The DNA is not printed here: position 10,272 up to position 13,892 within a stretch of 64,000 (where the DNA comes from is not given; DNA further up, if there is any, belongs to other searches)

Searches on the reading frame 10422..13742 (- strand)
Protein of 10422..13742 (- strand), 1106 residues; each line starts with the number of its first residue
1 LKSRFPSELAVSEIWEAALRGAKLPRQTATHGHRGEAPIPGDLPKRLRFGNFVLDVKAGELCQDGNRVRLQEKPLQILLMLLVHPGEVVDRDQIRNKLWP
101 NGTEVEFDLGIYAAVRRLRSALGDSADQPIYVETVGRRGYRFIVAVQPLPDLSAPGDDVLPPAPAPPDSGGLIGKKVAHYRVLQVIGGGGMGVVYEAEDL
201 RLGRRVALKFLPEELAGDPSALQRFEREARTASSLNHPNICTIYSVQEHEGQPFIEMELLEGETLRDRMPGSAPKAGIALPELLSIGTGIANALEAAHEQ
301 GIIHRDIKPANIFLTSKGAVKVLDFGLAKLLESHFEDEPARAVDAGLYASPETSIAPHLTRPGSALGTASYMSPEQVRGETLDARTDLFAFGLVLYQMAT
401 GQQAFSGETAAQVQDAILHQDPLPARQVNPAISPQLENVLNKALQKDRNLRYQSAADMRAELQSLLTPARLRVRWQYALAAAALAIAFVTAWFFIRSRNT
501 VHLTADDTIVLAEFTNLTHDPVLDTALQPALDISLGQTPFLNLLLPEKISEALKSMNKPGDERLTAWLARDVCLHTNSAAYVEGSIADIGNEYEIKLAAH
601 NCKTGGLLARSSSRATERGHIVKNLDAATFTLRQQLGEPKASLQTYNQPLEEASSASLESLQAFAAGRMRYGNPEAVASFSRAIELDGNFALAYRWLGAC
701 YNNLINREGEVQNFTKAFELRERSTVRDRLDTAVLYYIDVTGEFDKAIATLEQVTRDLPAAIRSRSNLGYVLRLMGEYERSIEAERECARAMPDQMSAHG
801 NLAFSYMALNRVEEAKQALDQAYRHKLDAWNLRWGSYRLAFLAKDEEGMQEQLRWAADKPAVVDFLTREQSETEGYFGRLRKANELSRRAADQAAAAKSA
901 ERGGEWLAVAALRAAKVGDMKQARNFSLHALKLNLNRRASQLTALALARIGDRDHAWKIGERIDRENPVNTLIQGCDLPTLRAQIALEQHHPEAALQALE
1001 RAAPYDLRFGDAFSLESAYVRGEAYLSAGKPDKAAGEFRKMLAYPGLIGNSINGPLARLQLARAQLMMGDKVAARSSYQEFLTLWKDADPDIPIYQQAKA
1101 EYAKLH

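Call 9: search_protein_families(library=pfam, proteins=[window:10422-13742:-])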
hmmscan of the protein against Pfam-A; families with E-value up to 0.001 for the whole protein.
window:10422-13742:- (1106 aa): 16 families
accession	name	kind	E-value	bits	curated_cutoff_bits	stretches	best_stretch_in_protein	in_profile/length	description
PF00069.31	Pkinase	-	1.2e-43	149.8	31.7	1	180-453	1-253/263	Protein kinase domain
PF07714.23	PK_Tyr_Ser-Thr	-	1.3e-28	100.5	23.1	1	183-452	4-249/258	Protein tyrosine and serine/threonine kinase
PF00486.34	Trans_reg_C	-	1.5e-13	51.1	26.2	1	65-142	1-77/77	Transcriptional regulatory protein, C terminal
PF00515.34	TPR_1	-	3.7e-09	36.5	27.8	0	798-822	3-27/34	Tetratricopeptide repeat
PF07719.23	TPR_2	-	1.3e-08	34.7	27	0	798-824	3-29/34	Tetratricopeptide repeat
PF13414.12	TPR_11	-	1.6e-08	34.6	26.8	0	674-701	11-38/42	TPR repeat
PF14559.12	TPR_19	-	5.6e-08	33.4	25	0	776-822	5-51/68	Tetratricopeptide repeat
PF13431.12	TPR_17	-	1.5e-06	28.4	24.4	0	680-703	2-25/34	Tetratricopeptide repeat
PF13181.12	TPR_8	-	1.7e-06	28.2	25.7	0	798-823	3-28/34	Tetratricopeptide repeat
PF03109.22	ABC1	-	3.6e-06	26.8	22.9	1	222-342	117-228/244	ABC1 atypical kinase-like domain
PF13174.12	TPR_6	-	5.6e-06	27.1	26.3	0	1057-1084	2-29/33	Tetratricopeptide repeat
PF01636.29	APH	-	7.5e-06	26.3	23.2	0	295-329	163-198/239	Phosphotransferase enzyme family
PF13432.12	TPR_16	-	1e-05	26.3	32.7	1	981-1045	2-62/65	Tetratricopeptide repeat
PF12895.13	ANAPC3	-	3.7e-05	24.4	27.2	0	743-821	4-81/82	Anaphase-promoting complex, cyclosome, subunit 3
PF13428.12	TPR_14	-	0.00011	23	23.5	0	1019-1045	5-32/44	Tetratricopeptide repeat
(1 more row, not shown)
